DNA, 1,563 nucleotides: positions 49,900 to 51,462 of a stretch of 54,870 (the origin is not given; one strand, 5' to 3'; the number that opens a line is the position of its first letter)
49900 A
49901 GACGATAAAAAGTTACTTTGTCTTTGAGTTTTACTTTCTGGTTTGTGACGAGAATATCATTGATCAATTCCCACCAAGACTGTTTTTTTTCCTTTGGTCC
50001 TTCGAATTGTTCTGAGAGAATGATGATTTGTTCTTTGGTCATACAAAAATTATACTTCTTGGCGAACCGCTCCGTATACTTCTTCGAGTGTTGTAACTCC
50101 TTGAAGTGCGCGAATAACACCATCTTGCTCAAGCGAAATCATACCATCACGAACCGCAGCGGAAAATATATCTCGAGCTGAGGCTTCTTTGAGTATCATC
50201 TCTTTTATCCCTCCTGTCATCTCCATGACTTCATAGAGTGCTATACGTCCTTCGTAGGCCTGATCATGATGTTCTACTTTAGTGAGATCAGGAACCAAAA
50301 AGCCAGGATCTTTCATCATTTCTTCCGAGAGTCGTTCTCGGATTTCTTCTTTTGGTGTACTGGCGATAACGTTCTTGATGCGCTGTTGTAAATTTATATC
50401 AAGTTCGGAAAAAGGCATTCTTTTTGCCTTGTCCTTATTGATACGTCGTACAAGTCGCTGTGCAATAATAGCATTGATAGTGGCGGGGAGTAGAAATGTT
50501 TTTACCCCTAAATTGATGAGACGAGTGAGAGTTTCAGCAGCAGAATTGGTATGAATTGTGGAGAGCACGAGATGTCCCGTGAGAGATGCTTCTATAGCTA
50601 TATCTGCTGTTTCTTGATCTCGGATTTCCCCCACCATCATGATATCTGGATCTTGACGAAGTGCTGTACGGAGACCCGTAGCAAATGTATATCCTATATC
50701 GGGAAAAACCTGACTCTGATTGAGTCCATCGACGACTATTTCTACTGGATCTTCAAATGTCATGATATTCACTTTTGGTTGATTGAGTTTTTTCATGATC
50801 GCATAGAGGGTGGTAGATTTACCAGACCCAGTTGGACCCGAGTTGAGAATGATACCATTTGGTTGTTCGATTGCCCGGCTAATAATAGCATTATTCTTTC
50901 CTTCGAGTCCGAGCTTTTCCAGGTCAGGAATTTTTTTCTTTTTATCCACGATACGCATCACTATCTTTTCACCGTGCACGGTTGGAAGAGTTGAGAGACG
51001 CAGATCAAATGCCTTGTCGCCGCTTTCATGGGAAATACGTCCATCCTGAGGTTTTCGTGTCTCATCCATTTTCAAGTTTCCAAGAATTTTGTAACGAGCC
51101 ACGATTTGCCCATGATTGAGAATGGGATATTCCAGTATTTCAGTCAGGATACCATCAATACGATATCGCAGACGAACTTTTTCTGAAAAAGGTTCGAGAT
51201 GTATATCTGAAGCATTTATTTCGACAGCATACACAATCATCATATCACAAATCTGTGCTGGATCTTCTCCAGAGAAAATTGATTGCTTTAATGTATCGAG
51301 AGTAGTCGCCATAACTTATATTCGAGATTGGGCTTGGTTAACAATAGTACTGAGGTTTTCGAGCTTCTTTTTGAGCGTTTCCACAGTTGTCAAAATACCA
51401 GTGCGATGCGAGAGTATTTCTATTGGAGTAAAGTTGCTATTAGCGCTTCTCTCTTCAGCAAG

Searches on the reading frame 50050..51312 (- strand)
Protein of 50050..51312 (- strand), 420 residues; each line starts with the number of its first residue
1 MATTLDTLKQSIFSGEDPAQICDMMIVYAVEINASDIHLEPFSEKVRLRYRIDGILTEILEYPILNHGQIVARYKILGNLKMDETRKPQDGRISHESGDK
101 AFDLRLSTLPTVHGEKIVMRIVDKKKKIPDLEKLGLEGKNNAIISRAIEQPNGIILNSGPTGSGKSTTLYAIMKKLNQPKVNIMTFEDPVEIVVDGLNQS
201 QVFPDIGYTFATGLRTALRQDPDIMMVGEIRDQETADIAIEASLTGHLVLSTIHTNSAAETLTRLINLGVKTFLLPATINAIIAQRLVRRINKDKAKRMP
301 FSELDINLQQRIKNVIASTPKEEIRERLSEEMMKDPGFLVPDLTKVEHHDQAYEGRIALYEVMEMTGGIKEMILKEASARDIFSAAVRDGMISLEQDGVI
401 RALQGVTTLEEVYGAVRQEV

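Call 17: find_encoding_contigs(protein=window:50050-51312:-, flank=10000, max_places=10)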
Protein window:50050-51312:- (420 aa): no gene with exactly this product is on record in the collection.
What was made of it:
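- Tried and rejected: It is not on record (call 17).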

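Call 20: find_homologous_proteins(query=window:50053-51312:-, max_evalue=1e-60)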
Query window:50053-51312:- (420 aa): 7978 proteins with E <= 1e-60 among 8000 candidates; the best 120 are listed.
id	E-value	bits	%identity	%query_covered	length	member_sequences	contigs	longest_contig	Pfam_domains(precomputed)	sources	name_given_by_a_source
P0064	7.8e-237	804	87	99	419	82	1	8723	PF00437.27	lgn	-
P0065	3.2e-235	799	86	100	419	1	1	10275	PF00437.27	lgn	-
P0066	5.7e-234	795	86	99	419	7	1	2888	PF00437.27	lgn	-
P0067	8.7e-233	791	87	99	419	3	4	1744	PF00437.27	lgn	-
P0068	3.2e-232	789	86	99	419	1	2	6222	PF00437.27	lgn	-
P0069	5.7e-223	758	81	100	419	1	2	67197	PF00437.27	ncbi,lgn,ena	-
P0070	4.6e-219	745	84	96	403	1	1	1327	PF00437.27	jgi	jgi:type IV pilus assembly protein PilB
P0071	9.9e-209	711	79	99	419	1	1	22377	PF00437.27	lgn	-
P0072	5.7e-203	692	74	99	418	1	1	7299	PF00437.27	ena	-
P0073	1.9e-199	681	73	100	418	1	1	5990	PF00437.27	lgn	-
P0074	5.7e-199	679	73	99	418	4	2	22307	PF00437.27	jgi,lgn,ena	-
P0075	3.0e-198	677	72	100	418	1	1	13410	PF00437.27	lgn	-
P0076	9.7e-198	675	73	99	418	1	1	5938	PF00437.27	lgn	-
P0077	1.4e-197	675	73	99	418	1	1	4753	PF00437.27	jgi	jgi:type IV pilus assembly protein PilB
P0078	8.3e-197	672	72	100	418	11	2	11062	PF00437.27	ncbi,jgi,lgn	-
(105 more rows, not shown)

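Call 22: find_encoding_contigs(protein=P0069, flank=10000, max_places=2)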
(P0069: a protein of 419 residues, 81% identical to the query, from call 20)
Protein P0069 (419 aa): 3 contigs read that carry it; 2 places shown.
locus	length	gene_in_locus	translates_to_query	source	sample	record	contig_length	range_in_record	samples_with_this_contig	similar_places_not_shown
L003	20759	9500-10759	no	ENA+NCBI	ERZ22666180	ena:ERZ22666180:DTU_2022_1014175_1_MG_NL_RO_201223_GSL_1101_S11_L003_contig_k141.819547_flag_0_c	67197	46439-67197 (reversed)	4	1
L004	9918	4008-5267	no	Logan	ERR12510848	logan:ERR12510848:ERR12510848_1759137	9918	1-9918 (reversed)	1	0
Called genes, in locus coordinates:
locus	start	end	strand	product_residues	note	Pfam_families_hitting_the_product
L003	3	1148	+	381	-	?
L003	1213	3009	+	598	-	PF00005:ABC_tran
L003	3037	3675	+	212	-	PF01551:Peptidase_M23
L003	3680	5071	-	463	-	PF01554:MatE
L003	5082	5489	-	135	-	PF22381:Staph_reg_Sar_Rot, PF01047:MarR, PF12802:MarR_2, PF13463:HTH_27 (weak)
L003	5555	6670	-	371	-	PF00487:FA_desaturase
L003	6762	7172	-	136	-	PF01592:NifU_N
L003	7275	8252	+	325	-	-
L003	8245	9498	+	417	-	-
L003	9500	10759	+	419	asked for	PF00437:T2SSE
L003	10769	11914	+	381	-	PF00482:T2SSF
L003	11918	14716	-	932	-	-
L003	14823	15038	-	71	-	-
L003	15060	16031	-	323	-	PF00557:Peptidase_M24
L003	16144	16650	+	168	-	PF07963:N_methyl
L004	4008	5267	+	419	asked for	PF00437:T2SSE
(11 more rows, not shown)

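Call 23: find_encoding_contigs(protein=P0065, flank=10000, max_places=2)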
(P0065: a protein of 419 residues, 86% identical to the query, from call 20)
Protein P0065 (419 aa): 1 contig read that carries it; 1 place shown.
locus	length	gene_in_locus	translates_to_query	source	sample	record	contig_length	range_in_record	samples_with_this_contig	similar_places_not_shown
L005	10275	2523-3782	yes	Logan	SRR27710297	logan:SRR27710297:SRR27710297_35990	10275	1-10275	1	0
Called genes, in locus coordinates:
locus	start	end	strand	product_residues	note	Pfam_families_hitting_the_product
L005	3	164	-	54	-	?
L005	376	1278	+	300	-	-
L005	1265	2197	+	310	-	-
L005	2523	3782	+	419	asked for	PF00437:T2SSE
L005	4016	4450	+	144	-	PF00482:T2SSF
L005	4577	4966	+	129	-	PF00482:T2SSF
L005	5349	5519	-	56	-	-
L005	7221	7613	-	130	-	-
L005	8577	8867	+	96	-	-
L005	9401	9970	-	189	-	PF00557:Peptidase_M24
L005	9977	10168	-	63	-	-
